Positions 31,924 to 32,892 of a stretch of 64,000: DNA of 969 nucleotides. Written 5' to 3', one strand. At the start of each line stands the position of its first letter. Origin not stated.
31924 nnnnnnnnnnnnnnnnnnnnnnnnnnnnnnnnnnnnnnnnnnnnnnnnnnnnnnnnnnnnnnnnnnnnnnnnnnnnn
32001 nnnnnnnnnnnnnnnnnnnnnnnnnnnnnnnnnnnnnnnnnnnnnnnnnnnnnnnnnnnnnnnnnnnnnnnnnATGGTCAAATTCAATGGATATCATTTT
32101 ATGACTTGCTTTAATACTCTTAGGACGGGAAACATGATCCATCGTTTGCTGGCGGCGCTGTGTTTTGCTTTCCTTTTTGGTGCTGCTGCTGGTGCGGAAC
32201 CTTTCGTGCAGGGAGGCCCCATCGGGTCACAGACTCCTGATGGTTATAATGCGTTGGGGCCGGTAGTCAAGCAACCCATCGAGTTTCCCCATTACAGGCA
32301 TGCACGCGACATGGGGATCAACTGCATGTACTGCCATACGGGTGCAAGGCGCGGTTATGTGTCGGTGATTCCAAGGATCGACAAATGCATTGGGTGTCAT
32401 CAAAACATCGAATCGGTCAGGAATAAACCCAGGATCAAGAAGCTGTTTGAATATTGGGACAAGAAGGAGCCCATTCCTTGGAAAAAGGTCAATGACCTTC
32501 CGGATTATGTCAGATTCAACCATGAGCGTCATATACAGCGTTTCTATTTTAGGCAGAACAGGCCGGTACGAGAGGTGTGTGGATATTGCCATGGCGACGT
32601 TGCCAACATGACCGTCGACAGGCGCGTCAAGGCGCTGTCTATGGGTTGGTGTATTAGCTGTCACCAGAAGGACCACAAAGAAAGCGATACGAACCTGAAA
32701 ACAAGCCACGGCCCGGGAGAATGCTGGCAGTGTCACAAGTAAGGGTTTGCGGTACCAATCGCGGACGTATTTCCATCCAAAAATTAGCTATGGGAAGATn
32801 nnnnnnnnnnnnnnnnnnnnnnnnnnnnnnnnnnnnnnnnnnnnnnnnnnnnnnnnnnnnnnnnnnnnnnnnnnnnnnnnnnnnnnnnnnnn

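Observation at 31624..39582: Lower-GC island carrying a complete Alternative Complex III cluster (actA-B1-B2-C-D-E-F) wedged between scpB and a B12 riboswitch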

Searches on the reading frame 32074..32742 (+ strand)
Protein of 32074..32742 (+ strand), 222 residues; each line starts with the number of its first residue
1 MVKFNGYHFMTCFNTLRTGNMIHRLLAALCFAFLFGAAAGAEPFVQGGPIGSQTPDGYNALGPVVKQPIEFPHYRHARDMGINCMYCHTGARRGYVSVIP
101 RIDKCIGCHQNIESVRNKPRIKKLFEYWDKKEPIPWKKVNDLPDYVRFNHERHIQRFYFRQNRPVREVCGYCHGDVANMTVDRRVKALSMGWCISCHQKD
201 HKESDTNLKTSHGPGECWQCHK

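Call 3: search_protein_families(library=pfam, proteins=[window:32074-32742:+])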
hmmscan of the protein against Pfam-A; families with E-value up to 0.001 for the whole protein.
window:32074-32742:+ (222 aa): 4 families
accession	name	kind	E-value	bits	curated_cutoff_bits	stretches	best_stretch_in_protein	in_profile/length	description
PF02085.21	Cytochrom_CIII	-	3.3e-10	40.6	22.9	1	58-123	12-67/101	Class III cytochrome C family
PF14522.11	Cytochrome_C7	-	8.1e-09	35.6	24.8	1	146-222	1-67/67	Cytochrome c7 and related cytochrome c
PF14537.11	Cytochrom_c3_2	-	6e-08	33.5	25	1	78-121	3-45/79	Cytochrome c3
PF09699.15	Paired_CXXCH_1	-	0.00018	21.5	20.6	0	190-222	6-37/41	Doubled CXXCH motif (Paired_CXXCH_1)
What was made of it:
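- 32134..32742 (+): actA: pentahaem cytochrome c with an N-terminal signal or anchor. The start is revised from 32074. Pfam cytochrome c3/c7 (call 3).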

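Call 4: search_protein_families(library=ncbifam, proteins=[window:32074-32742:+])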
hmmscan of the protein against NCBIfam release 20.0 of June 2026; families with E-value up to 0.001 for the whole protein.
window:32074-32742:+ (222 aa): 6 families
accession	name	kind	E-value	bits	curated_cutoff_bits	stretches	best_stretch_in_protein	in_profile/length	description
NF041781.1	mnquin_red_QrcA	equivalog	2e-18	66.6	180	1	66-222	28-174/174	menaquinone reductase multiheme cytochrome c subunit QrcA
NF045713.1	CxxCH_16_HmcA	equivalog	2.3e-07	29.8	400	1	83-222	113-253/541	sulfate respiration complex hexadecaheme cytochrome HmcA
TIGR03508.1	decahem_SO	subfamily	7.1e-06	25.7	192.2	1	163-222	67-125/258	DmsE family decaheme c-type cytochrome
NF041028.1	decahem_GSU2203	exception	7.6e-06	25.4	325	0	153-222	88-156/317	GSU2203 family decaheme c-type cytochrome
NF045722.1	c3_cytochr_TmcA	equivalog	1.2e-05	25.2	114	0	146-222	44-111/125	acidic tetraheme cytochrome c3 TmcA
TIGR03153.1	cytochr_NrfH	equivalog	0.00065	19.8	134.2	0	143-199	77-135/138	cytochrome c nitrite reductase small subunit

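Call 42: search_solved_structures(query=window:32134-32742:+, max_evalue=0.01)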
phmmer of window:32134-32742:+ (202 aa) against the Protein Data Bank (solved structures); distinct sequences matched with E-value up to 0.01: 5.
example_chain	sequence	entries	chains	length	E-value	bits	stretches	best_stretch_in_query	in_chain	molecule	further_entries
8k9e_A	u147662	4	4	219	3e-28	102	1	41-179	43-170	Cytochrome c7-like domain-containing protein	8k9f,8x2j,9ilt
6btm_A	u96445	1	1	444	1.7e-22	83.2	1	47-184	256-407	Alternative Complex III subunit A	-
6f0k_A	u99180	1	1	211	9.6e-22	80.8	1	51-180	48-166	Cytochrome c family protein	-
6lod_A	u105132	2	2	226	1.5e-20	76.9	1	38-182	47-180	MULTIHEME_CYTC domain-containing protein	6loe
9eov_A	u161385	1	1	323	0.0031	20.2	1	64-182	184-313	Extracellular iron oxide respiratory system surface decaheme cytochrome c component MtrC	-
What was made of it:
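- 32134..32742 (+): Matches chain A of 8k9e, 6btm, 6f0k and 6lod, E = 3e-28 to 1.5e-20 (call 42).
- On Alternative Complex III (Act): Matches chain A of four ACIII structures (call 42).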
